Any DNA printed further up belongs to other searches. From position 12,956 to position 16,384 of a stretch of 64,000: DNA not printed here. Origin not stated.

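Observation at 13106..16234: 1042-aa secreted protein with prealbumin-like and Ig-like repeats embedded in the filament operon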

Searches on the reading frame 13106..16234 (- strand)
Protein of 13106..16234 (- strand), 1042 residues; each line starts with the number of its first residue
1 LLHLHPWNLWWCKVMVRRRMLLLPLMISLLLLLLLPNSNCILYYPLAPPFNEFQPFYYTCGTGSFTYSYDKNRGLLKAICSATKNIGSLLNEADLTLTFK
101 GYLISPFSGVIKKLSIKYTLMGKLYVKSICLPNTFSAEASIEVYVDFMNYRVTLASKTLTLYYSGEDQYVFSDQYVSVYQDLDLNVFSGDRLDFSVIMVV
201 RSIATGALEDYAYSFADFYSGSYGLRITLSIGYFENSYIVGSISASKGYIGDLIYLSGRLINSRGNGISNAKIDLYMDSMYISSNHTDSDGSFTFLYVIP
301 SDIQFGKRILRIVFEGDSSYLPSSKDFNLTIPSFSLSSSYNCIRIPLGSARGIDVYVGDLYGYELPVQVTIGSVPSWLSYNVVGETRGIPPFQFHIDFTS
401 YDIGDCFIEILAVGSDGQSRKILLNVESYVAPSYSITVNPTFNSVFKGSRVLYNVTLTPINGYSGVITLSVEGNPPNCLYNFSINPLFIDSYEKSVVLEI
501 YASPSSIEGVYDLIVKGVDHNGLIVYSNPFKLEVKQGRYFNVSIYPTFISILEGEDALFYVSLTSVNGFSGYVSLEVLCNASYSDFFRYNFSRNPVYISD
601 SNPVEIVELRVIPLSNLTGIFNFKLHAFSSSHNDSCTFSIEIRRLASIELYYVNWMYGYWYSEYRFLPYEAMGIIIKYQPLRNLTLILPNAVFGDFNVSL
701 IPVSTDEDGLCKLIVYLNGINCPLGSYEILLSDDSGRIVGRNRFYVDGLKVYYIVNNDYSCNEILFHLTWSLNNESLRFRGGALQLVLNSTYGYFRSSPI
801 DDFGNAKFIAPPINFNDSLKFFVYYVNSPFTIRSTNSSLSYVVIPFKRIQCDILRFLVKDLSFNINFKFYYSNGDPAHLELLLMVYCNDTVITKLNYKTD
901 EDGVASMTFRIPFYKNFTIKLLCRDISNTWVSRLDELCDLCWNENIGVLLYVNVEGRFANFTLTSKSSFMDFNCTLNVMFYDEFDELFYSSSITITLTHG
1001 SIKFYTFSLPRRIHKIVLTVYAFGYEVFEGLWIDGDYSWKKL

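Call 4: search_protein_families(library=pfam, proteins=[window:13106-16234:-], max_evalue=0.1)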
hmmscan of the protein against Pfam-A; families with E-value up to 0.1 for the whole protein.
window:13106-16234:- (1042 aa): 3 families
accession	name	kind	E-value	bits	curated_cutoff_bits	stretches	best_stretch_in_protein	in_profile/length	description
PF13620.12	CarboxypepD_reg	-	0.022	15.5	32.3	1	256-299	2-46/82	Carboxypeptidase regulatory-like domain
PF02369.22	Big_1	-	0.04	14.5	34.9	0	258-295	23-64/93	Bacterial Ig-like domain (group 1)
PF17789.7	MG4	-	0.046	14.4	24.7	0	856-912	9-63/95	Macroglobulin domain MG4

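Call 5: find_homologous_proteins(query=window:13106-16234:-)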
Query window:13106-16234:- (1042 aa): 13 proteins with E <= 0.001 among 8000 candidates.
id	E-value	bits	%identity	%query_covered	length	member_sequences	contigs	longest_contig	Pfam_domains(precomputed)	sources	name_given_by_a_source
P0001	0.0e+0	2251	97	99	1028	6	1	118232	-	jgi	-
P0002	0.0e+0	1954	83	99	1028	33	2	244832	-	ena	-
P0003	0.0e+0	1268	56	99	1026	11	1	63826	-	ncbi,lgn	ncbi:MAG: carboxypeptidase-like regulatory domain-containing protein [Candidatus Methanomethylicia a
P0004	0.0e+0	1262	55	99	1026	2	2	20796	-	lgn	-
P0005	0.0e+0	1250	56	97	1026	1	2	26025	-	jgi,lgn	-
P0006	0.0e+0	1156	52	97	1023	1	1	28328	-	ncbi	ncbi:MAG: carboxypeptidase-like regulatory domain-containing protein [Candidatus Methanomethylicia a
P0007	0.0e+0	1146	52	96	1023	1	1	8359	-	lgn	-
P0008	0.0e+0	1137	53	97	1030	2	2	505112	-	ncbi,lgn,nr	ncbi:MAG: hypothetical protein NZ926_00915 [Candidatus Methanomethylicia archaeon]|nr:hypothetical p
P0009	7.8e-153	529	33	92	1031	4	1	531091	-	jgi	-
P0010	1.7e-133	465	31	92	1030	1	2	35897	PF16640.12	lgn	-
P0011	2.8e-25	107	24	26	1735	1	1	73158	-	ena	-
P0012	5.7e-14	69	26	22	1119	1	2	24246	PF07495.20,PF19410.6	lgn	-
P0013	3.9e-7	47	36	7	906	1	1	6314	PF25168.2,PF23586.3,PF24105.2,PF24805.2,PF25048.2,PF24017.3,PF23342.2,PF16640.12,PF23760.2,PF24817.2,PF23798.2,PF23393.3,PF23389.2,PF20426.5,PF25460.2,PF00400.39,PF23414.2,PF25178.1,PF23410.5,PF23775.2,PF25174.2,PF24814.2,PF23381.2,PF21029.4,PF25173.2,PF23383.2,PF25171.2,PF12894.14,PF25175.2,PF24796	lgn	-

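Call 6: search_protein_families(library=ncbifam, proteins=[window:13106-16234:-], max_evalue=0.1)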
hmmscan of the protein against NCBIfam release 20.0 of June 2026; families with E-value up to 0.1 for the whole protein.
window:13106-16234:- (1042 aa): 0 families

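Call 8: find_encoding_contigs(protein=P0009, flank=10000, max_places=2)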
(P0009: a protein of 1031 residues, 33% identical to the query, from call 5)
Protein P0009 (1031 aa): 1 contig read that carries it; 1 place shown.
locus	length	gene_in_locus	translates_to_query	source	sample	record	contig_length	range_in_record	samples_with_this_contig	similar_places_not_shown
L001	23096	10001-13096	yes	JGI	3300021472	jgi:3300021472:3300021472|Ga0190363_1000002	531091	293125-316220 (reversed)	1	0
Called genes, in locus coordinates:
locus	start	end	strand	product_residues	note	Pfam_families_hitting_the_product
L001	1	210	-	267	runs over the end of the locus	PF04909:Amidohydro_2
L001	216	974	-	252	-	PF04909:Amidohydro_2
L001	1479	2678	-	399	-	PF02749:QRPTase_N, PF01729:QRPTase_C, PF17956:NAPRTase_C (faint)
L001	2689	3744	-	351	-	PF00850:Hist_deacetyl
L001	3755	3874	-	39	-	-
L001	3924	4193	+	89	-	-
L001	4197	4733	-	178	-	-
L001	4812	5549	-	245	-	-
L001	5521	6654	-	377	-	-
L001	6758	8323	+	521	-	PF00437:T2SSE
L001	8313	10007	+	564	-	PF00482:T2SSF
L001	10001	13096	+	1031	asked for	-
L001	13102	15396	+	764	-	-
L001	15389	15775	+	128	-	-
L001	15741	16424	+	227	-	-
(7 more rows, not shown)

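Call 9: find_encoding_contigs(protein=P0010, flank=10000, max_places=2)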
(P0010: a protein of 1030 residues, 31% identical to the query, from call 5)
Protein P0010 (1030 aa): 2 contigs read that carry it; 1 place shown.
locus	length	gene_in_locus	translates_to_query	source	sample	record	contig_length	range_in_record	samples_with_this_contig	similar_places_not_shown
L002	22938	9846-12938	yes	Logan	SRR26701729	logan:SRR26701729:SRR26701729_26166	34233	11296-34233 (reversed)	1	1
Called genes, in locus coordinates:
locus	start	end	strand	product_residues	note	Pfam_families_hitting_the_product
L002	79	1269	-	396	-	PF02749:QRPTase_N, PF01729:QRPTase_C, PF17956:NAPRTase_C (weak)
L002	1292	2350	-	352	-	PF00850:Hist_deacetyl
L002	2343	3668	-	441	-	PF00206:Lyase_1, PF08328:ASL_C (weak), PF10397:ADSL_C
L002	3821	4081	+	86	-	-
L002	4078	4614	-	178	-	-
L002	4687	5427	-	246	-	-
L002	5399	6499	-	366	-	-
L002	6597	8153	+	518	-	PF00437:T2SSE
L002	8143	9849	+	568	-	PF00482:T2SSF (weak)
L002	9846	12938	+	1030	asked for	PF16640:Big_3_5 (weak)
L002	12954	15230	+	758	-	-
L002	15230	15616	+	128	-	-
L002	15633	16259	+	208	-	-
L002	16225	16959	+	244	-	-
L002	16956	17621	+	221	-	-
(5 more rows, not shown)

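Call 29: predict_structure(alignment_id=A1)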
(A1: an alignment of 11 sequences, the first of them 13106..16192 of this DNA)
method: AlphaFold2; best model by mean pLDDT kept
length: 1028 residues; sequences in the alignment: 11
mean_pLDDT: 81.0   pTM: 0.38
mean pLDDT of the five models: 81.0, 79.2, 78.7, 73.9, 71.4
residues with pLDDT >= 90: 209; 70-90: 663; 50-70: 117; < 50: 39
segments of 3 or more residues with pLDDT < 50: 1-8, 17-37, 415-418
pLDDT, mean of each block of 10 residues (from residue 1): 47 51 31 46 78 69 83 76 83 85 87 70 84 86 84 85 86 84 89 75 72 84 89 85 90 90 90 91 86 90 85 90 82 75 88 87 83 86 82 89 87 56 72 75 72 81 81 76 82 77 72 79 70 79 86 77 77 86 76 88 78 83 82 89 84 92 89 87 82 89 86 91 87 93 80 92 87 74 84 77 80 84 87 85 82 88 90 79 91 83 78 84 52 77 88 76 92 91 81 89 86 84 69
secondary structure, 60 per line:
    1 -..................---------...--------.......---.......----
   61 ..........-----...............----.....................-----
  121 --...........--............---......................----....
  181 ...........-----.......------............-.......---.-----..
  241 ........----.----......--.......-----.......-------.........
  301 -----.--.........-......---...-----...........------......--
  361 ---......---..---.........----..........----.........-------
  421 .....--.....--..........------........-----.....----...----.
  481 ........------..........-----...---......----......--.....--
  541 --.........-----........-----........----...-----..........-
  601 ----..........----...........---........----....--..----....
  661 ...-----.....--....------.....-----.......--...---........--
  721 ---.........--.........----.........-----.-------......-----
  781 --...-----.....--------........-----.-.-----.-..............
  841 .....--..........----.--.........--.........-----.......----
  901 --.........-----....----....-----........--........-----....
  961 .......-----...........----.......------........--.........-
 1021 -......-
elements in order (helices of 4 or more, strands of 3 or more residues): H2-19 E29-31 E40-46 E50-56 E61-70 E76-90 E95-115 E123-133 E136-147 E151-172 E177-191 E197-203 E210-221 E223-229 E239-248 E258-263 E266-272 E278-284 E292-300 E309-317 E319-324 E328-330 E336-346 E353-358 E364-369 E378-386 E391-400 E405-413 E421-425 E428-432 E435-444 E451-458 E464-468 E473-475 E480-488 E495-504 E510-512 E516-521 E526-531 E534-538 E543-551 E557-564 E573-577 E582-584 E590-599 E605-614 E619-629 E633-640 E645-648 E657-663 E669-673 H676-679 E686-690 E696-702 E711-718 E724-732 E735-743 E748-756 E770-775 E783-785 E791-795 E804-811 E827-845 E848-857 E865-873 E876-884 E890-896 E903-911 E917-920 E925-928 E934-941 E944-951 E957-967 E973-983 E988-994 E1001-1008 E1011-1019 E1022-1027

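Call 33: fold_search(model_id=the predicted structure, library=pdb)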
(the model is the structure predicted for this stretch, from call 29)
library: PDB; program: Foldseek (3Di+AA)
matches with E <= 10: 1974; with E <= 0.001: 502
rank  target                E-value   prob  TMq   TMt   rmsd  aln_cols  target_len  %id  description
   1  7som_D                1.3e-20  1.00  0.13  0.10  46.5      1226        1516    8  Ciliary C2 central pair apparatus isolated from Chlamydomonas reinhardtii (released 2022-04-13)
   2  9ijj_O                3.1e-20  1.00  0.11  0.09  101.5      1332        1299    9  In situ structure of the central apparatus in mouse sperm axoneme. (released 2025-06-04)
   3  9ijj_h                9.7e-20  1.00  0.14  0.10  47.0      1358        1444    8  In situ structure of the central apparatus in mouse sperm axoneme. (released 2025-06-04)
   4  7sqc_O0               1.1e-19  1.00  0.11  0.10  53.5      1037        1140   10  Ciliary C1 central pair apparatus isolated from Chlamydomonas reinhardtii (released 2022-04-13)
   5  9ijj_C                3.6e-19  1.00  0.10  0.11  46.1       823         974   12  In situ structure of the central apparatus in mouse sperm axoneme. (released 2025-06-04)
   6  9ijj_4G               6.1e-18  1.00  0.13  0.04  70.5      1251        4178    9  In situ structure of the central apparatus in mouse sperm axoneme. (released 2025-06-04)
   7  9ijj_4I               2.7e-17  1.00  0.11  0.05  94.3      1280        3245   10  In situ structure of the central apparatus in mouse sperm axoneme. (released 2025-06-04)
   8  9ijj_4H               4.7e-17  1.00  0.13  0.05  71.3      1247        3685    9  In situ structure of the central apparatus in mouse sperm axoneme. (released 2025-06-04)
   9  9ba4_A                5.5e-16  1.00  0.14  0.14  48.0      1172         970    9  Full-length cross-linked Contactin 2 (CNTN2) (released 2024-07-17)
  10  9ijj_4A               2.0e-15  1.00  0.12  0.05  54.2      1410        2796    8  In situ structure of the central apparatus in mouse sperm axoneme. (released 2025-06-04)
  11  7sqc_2B               2.1e-15  1.00  0.11  0.14  51.7       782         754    8  Ciliary C1 central pair apparatus isolated from Chlamydomonas reinhardtii (released 2022-04-13)
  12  3pvm_B                3.1e-15  1.00  0.12  0.10  49.9      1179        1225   10  Structure of Complement C5 in Complex with CVF (released 2011-01-19)
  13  3prx_B                6.4e-15  1.00  0.13  0.11  49.4      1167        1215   10  Structure of Complement C5 in Complex with CVF and SSL7 (released 2011-01-19)
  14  7sqc_2A               8.4e-15  1.00  0.11  0.15  47.3       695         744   10  Ciliary C1 central pair apparatus isolated from Chlamydomonas reinhardtii (released 2022-04-13)
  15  7q1y_A                8.8e-15  1.00  0.13  0.10  46.3      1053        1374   10  X-ray structure of human A2ML1 (released 2022-04-20)
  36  3kls_A                5.0e-13  1.00  0.10  0.07  55.0      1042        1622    9  Structure of complement C5 in complex with SSL7 (released 2009-11-24)
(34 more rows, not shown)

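Call 54: search_protein_families(library=pfam, alignment_id=A1, max_evalue=0.01)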
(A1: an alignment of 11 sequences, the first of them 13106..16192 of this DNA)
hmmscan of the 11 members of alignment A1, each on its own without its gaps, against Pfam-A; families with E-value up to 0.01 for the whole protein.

A. member 1, window:13106-16192:- (1028 aa): 0 families

B. families by the number of members that match (of 11 scanned): 5 families
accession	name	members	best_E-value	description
PF13620.12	CarboxypepD_reg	7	0.00011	Carboxypeptidase regulatory-like domain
PF16640.11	Big_3_5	6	5.6e-08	Bacterial Ig-like domain (group 3)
PF17789.7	MG4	3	4.9e-05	Macroglobulin domain MG4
PF02369.22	Big_1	1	0.0063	Bacterial Ig-like domain (group 1)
PF01835.25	MG2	1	0.0083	MG2 domain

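Call 70: search_solved_structures(query=A1, max_evalue=1)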
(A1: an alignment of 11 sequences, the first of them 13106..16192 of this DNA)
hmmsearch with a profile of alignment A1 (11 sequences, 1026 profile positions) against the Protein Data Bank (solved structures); distinct sequences matched with E-value up to 1: 2.
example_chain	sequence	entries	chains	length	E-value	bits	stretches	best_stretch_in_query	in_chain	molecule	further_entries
5i5i_A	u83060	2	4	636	0.32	12.1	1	573-649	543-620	Nitrous-oxide reductase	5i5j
5i5m_A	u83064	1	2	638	0.32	12.1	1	573-649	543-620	Nitrous-oxide reductase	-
